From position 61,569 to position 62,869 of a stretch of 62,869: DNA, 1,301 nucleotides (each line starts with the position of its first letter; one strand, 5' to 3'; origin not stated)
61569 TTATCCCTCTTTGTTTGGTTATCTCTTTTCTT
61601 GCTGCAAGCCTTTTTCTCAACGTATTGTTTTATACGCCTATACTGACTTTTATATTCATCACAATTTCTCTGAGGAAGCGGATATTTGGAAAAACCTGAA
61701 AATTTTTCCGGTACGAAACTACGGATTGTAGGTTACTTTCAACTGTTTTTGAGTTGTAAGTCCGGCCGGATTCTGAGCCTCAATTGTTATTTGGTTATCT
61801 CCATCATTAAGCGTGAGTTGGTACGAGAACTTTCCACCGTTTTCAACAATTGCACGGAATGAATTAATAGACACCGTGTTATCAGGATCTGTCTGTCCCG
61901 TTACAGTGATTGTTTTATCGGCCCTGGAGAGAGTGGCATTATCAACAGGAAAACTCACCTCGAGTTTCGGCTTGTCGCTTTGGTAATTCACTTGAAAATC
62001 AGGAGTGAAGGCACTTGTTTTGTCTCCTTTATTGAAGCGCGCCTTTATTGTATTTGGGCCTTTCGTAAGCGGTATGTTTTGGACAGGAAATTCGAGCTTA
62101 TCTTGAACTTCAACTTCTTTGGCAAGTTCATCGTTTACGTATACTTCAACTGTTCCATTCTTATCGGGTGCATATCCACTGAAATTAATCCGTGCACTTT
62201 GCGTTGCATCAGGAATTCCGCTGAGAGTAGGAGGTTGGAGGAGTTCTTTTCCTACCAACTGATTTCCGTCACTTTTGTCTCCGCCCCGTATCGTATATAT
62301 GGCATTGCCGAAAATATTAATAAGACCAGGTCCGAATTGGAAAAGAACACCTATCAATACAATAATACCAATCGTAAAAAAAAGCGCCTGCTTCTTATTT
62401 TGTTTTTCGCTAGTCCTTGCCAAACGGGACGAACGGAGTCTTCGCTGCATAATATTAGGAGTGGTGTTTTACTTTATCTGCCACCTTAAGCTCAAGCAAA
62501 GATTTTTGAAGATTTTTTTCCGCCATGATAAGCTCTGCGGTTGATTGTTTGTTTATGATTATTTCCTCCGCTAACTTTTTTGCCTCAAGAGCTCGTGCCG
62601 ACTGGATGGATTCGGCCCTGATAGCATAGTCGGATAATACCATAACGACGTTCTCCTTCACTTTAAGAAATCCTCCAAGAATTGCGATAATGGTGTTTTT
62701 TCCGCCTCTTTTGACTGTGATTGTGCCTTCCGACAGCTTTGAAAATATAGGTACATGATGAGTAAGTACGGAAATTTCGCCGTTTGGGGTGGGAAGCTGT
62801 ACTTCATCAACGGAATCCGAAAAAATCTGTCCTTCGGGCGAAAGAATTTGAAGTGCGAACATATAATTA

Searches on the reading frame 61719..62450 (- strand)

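Call 9: search_protein_families(library=pfam, proteins=[window:61719-62450:-], max_evalue=0.001)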
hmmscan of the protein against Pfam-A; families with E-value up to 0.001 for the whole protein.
window:61719-62450:- (243 aa): 2 families
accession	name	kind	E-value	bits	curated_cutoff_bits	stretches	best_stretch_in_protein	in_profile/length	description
PF09136.16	Glucodextran_B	-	1.7e-17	63.5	27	1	161-241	1-81/83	Glucodextranase, domain B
PF12733.13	Cadherin-like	-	3.2e-05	24.7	24.2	0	172-239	20-84/89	Cadherin-like beta sandwich domain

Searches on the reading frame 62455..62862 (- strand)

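Call 9: search_protein_families(library=pfam, proteins=[window:62455-62862:-], max_evalue=0.001)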
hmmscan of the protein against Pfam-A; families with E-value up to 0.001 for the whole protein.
window:62455-62862:- (135 aa): 2 families
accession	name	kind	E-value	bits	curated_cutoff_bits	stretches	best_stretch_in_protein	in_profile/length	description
PF02823.21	ATP-synt_DE_N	-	5.4e-23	81.2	27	1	2-79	1-79/80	ATP synthase, Delta/Epsilon chain, beta-sandwich domain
PF00401.25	ATP-synt_DE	-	0.00025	21.6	24.6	1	86-128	3-46/47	ATP synthase, Delta/Epsilon chain, long alpha-helix domain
